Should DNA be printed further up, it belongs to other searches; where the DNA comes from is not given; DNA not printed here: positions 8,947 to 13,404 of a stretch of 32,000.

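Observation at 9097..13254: Single-polypeptide SNF2 ATPase - DEDDh exonuclease - TerB - BRCT fusion flanking the BREX locus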

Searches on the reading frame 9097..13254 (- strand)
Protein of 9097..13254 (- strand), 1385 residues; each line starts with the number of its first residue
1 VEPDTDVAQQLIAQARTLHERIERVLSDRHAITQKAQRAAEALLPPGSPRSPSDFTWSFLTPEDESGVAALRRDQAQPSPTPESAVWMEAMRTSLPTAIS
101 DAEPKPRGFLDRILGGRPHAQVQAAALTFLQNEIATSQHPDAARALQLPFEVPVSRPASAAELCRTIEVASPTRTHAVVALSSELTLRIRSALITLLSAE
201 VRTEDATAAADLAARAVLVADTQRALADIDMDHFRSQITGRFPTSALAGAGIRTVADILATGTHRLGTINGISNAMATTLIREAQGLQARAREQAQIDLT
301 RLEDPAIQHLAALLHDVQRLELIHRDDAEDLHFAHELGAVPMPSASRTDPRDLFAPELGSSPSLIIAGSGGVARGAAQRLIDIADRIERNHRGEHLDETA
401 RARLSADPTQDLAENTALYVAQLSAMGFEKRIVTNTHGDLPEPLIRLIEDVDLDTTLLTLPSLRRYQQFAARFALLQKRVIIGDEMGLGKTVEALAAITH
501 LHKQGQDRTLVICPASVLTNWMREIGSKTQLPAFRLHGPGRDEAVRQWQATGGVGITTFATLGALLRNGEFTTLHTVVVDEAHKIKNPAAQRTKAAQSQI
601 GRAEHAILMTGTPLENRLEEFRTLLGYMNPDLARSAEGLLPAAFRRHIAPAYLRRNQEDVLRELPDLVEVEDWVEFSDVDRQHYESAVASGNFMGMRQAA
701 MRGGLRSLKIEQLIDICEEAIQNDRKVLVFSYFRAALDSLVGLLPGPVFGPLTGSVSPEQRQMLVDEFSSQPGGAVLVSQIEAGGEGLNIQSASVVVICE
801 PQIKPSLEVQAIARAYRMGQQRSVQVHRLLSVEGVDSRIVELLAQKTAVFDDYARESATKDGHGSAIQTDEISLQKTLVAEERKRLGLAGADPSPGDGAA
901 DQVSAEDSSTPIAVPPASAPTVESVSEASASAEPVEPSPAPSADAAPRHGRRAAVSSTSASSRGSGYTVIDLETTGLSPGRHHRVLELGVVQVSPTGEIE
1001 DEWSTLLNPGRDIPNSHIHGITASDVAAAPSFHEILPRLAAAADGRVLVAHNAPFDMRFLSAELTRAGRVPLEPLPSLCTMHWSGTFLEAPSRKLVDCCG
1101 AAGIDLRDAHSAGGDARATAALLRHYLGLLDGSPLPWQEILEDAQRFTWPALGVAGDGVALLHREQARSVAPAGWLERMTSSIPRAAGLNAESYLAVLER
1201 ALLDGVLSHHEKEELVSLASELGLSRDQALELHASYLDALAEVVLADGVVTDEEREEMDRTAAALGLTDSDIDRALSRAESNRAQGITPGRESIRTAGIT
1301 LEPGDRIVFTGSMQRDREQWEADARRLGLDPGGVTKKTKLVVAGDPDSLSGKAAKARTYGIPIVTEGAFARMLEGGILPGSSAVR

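Call 5: search_protein_families(library=pfam, proteins=[window:9097-13254:-], max_evalue=0.01)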
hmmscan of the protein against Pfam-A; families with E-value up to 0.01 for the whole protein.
window:9097-13254:- (1385 aa): 10 families
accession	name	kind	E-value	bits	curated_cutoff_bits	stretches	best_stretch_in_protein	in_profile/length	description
PF00176.29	SNF2-rel_dom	-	6.3e-37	127.7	24.9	1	468-696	3-261/290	SNF2-related domain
PF00929.31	RNase_T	-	6.5e-25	89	24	1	969-1123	2-164/164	Exonuclease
PF00271.37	Helicase_C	-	5.2e-15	56.1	23.5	1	709-819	2-110/110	Helicase conserved C-terminal domain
PF00270.35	DEAD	-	1e-09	38.8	26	1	465-614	2-161/167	DEAD/DEAH box helicase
PF04851.21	ResIII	-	3.8e-07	30.6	22.5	1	462-613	3-162/164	Type III restriction enzyme, res subunit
PF14520.12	HHH_5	-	1.7e-05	25.6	27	1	246-285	17-56/57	Helix-hairpin-helix domain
PF05099.18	TerB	-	9.4e-05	23.1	24.4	1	1236-1275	77-116/118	Tellurite resistance protein TerB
PF13872.12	AAA_34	-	0.00083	18.8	27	1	480-603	63-204/306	P-loop containing NTP hydrolase pore-1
PF00533.33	BRCT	-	0.0009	19.9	21.3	1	1307-1366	11-71/78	BRCA1 C Terminus (BRCT) domain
PF07652.20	Flavi_DEAD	-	0.0032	17.9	21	1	484-613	11-136/148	Flavivirus DEAD domain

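Call 6: search_protein_families(library=padloc, proteins=[window:9097-13254:-], max_evalue=0.001)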
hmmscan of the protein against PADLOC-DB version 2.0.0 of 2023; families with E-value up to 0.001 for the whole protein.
window:9097-13254:- (1385 aa): 38 families (the best 25 are shown)
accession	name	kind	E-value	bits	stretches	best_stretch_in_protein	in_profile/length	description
PDLC02852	DpdE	-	4e-168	559.1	1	187-873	215-876/905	DpdE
PDLC05027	PDC-S48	-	4.8e-155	514.7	1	965-1374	4-406/411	-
PDLC02627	DrmD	-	3.4e-127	423.6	1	205-873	55-717/748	DrmD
PDLC05028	PDC-S48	-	3.2e-73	245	1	959-1374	12-412/512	-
PDLC02842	DpdE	-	2.3e-41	139.5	2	479-678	722-943/1176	DpdE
PDLC00633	ZorD1|ZorD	-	1e-40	137.6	2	480-690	465-693/908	"SWI2/SNF2 helicase, Mrr-like nuclease"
PDLC02845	DpdE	-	2.1e-39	133.1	2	451-687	834-1081/1293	DpdE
PDLC00632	ZorD1|ZorD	-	1.5e-37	127.1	3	547-690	711-871/1101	"SWI2/SNF2 helicase, Mrr-like nuclease"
PDLC02849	DpdE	-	1.8e-37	127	2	469-688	411-641/857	DpdE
PDLC00631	ZorD1|ZorD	-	3.1e-37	125.9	2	477-692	461-708/1071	"SWI2/SNF2 helicase, Mrr-like nuclease"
PDLC01247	DEDDh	-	5.9e-36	122.2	1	969-1123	2-138/139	"CAS-I,CAS-II,CAS-III,CAS-IV,CAS-V,CAS-VI; associated"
PDLC02850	DpdE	-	5e-34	115.4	2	471-687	817-1045/1282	DpdE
PDLC00629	ZorD1|ZorD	-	2.9e-33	112.9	2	480-690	505-758/1012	"SWI2/SNF2 helicase, Mrr-like nuclease"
PDLC02851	DpdE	-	8.6e-32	107.9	2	480-636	619-775/1055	DpdE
PDLC00634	ZorD1|ZorD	-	3.3e-31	105.9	3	752-832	858-939/1208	"SWI2/SNF2 helicase, Mrr-like nuclease"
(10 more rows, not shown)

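Call 7: search_protein_families(library=ncbifam, proteins=[window:9097-13254:-], max_evalue=0.01)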
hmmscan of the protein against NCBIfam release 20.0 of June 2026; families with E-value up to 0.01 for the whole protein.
window:9097-13254:- (1385 aa): 41 families (the best 25 are shown)
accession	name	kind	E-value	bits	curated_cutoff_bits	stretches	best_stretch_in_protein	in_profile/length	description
NF004719.0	PRK06063.1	equivalog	1.6e-49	168.6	389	2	956-1170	7-218/331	DEDDh family exonuclease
NF058637.1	helic_SCO1167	equivalog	7.9e-46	156.6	1200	2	480-662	491-666/932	SCO1167/SCO6262 family helicase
NF053675.1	pilus_reg_Snf2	equivalog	5.9e-45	153.7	1100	2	461-684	583-810/1029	pilus expression-regulating Snf2 family helicase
NF005906.0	PRK07883.1-4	equivalog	1.1e-31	109.8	495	1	966-1128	7-169/563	DEDD exonuclease domain-containing protein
NF041790.1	anti-phage_ZorD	equivalog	5.1e-31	107.5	1500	2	481-690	608-859/1035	type I Zorya anti-phage system protein ZorD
NF005981.0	PRK08074.1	equivalog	1.1e-29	103.1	789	1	967-1137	5-176/931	ATP-dependent DNA helicase DinG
NF005907.0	PRK07883.1-5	equivalog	3.7e-28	98.3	454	1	967-1130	30-195/584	DEDD exonuclease domain-containing protein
NF005905.0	PRK07883.1-3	equivalog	1.1e-27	96.9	508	1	965-1127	24-188/581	DEDD exonuclease domain-containing protein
TIGR01407.1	dinG_rel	hypoth_equivalog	2.2e-25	89.1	547.7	1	967-1123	2-158/889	putative DnaQ family exonuclease/DinG family helicase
NF041062.1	DpdE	equivalog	1.5e-24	86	500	2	479-648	172-329/1048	protein DpdE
NF001688.0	PRK00448.1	equivalog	3.6e-23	81.2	873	1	957-1127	415-585/1445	PolC-type DNA polymerase III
NF005836.0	PRK07740.1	equivalog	1.2e-22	80.6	261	1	968-1128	62-224/244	hypothetical protein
NF005289.0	PRK06807.1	equivalog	8.6e-22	77.7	335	1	966-1126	9-168/313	3'-5' exonuclease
NF038318.1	DISARM_DrmD_b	equivalog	2.5e-21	75.5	950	2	474-631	44-208/868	DISARM system SNF2-like helicase DrmD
NF005903.0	PRK07883.1-1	equivalog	3e-21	75.5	1038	1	949-1124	24-207/642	DEDD exonuclease domain-containing protein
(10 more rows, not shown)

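Call 8: search_solved_structures(query=window:9097-13254:-, max_evalue=0.001)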
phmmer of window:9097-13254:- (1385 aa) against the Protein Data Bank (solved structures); distinct sequences matched with E-value up to 0.001: 95 (the best 60 are shown).
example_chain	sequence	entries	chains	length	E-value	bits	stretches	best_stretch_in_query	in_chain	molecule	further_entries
1z63_A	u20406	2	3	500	1.8e-36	128.7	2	479-688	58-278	Helicase of the snf2/rad54 family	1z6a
6vz4_K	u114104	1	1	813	2.9e-31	111.4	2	440-720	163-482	Nuclear protein STH1/NPS1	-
6vzg_K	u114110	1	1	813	3e-31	111.3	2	440-637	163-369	Nuclear protein STH1/NPS1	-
7epu_B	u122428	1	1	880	4.9e-31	110.6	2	450-686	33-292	Chromodomain-helicase-DNA-binding protein 1-like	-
7enn_K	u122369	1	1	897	5.2e-31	110.5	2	450-686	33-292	Chromodomain-helicase-DNA-binding protein 1-like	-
7otq_K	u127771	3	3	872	5.7e-31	110.4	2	458-686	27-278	Chromodomain-helicase-DNA-binding protein 1-like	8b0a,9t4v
6ftx_W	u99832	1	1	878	1.7e-30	108.9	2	697-848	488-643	Chromatin-remodeling ATPase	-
6k15_J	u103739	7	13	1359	2.6e-30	108.2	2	441-637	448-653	Nuclear protein STH1/NPS1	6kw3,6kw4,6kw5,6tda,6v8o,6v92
7xyf_K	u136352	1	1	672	3.7e-30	107.7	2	479-687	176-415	ATP-dependent helicase fft3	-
7xyg_K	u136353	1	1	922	5e-30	107.3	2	479-687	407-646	ATP-dependent helicase fft3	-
7ux9_P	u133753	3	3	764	2.3e-29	105.1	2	442-635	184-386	ATP-dependent DNA helicase DDM1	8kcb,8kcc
8wh5_K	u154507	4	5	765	2.3e-29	105.1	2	442-635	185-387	ATP-dependent DNA helicase DDM1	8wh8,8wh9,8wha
8j90_K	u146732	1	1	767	2.3e-29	105.1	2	442-635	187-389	ATP-dependent DNA helicase DDM1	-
6iro_L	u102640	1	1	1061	2.9e-29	104.8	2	480-637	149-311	ISWI chromatin-remodeling complex ATPase ISW1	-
6jyl_K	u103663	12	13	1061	2.9e-29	104.8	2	480-637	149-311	ISWI chromatin-remodeling complex ATPase ISW1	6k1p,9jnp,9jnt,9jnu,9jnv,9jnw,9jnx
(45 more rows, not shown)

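Call 9: find_homologous_proteins(query=window:9097-13254:-, max_evalue=1e-10)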
Query window:9097-13254:- (1385 aa): 598 proteins with E <= 1e-10 among 8000 candidates; the best 120 are listed.
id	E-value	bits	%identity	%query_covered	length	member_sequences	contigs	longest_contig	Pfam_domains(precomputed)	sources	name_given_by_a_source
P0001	0.0e+0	2140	73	100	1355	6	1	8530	PF00929.32,PF00270.36,PF00176.30,PF00271.38,PF04851.22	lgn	-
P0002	0.0e+0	2114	100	69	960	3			PF05099.19,PF00929.32,PF00270.36,PF00176.30,PF00271.38,PF04851.22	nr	nr:SNF2-related protein [Brachybacterium equifaecis]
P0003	0.0e+0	1222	50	95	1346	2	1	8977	PF00929.32,PF00176.30,PF00271.38,PF04851.22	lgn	-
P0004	1.7e-237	810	52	59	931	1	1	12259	PF00270.36,PF00176.30,PF14520.13,PF00271.38,PF04851.22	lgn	-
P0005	2.0e-237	809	52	59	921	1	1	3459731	PF00270.36,PF00176.30,PF00271.38,PF04851.22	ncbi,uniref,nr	ncbi:helicase SNF2 [Brachybacterium avium]|uniref:Helicase SNF2 n=1 Tax=Brachybacterium avium TaxID=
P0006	5.2e-235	801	49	64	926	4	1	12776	PF00270.36,PF00176.30,PF07652.21,PF00271.38,PF04851.22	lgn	-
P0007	1.9e-234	799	48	64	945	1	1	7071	PF00270.36,PF00176.30,PF00271.38,PF04851.22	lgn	-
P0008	3.9e-234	798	48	66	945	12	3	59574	PF00270.36,PF00176.30,PF00271.38,PF04851.22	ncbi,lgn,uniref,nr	ncbi:DEAD/DEAH box helicase [Brachybacterium sp. SW0106-09]|uniref:DEAD/DEAH box helicase n=1 Tax=Br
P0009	3.2e-231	789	47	65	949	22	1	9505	PF00270.36,PF00176.30,PF00271.38,PF04851.22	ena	-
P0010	8.8e-230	784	50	59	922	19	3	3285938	PF00270.36,PF00176.30,PF14520.13,PF00271.38,PF04851.22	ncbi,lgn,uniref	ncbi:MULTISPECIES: DEAD/DEAH box helicase [unclassified Brachybacterium]|uniref:DEAD/DEAH box helica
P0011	6.0e-225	768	47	64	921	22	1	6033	PF00270.36,PF00176.30,PF00271.38,PF04851.22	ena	-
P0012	8.6e-225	767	50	58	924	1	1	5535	PF00270.36,PF00176.30,PF00271.38,PF04851.22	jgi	-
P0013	2.1e-214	733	48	60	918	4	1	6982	PF00270.36,PF00176.30,PF00271.38,PF04851.22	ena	-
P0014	8.0e-171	589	43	63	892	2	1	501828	PF00270.36,PF00176.30,PF00271.38,PF04851.22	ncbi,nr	ncbi:DEAD/DEAH box helicase [Micromonospora sp. C95]|nr:DEAD/DEAH box helicase [Micromonospora sp. C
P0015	1.4e-169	585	45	53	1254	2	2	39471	PF00270.36,PF00176.30,PF00271.38,PF04851.22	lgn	-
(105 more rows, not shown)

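Call 11: find_encoding_contigs(protein=P0001, flank=10000, max_places=4)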
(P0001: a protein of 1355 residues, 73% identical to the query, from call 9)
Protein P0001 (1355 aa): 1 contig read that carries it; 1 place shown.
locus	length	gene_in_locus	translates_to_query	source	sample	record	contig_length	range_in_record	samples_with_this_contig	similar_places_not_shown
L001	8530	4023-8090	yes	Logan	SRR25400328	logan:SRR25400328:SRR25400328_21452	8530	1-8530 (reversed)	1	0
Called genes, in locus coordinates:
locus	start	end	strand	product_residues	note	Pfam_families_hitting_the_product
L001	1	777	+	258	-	?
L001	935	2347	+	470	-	PF20703:nSTAND1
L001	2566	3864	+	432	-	PF05977:MFS_3, PF07690:MFS_1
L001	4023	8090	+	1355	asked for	PF00176:SNF2-rel_dom, PF00270:DEAD, PF04851:ResIII, PF00271:Helicase_C, PF00929:RNase_T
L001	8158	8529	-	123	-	?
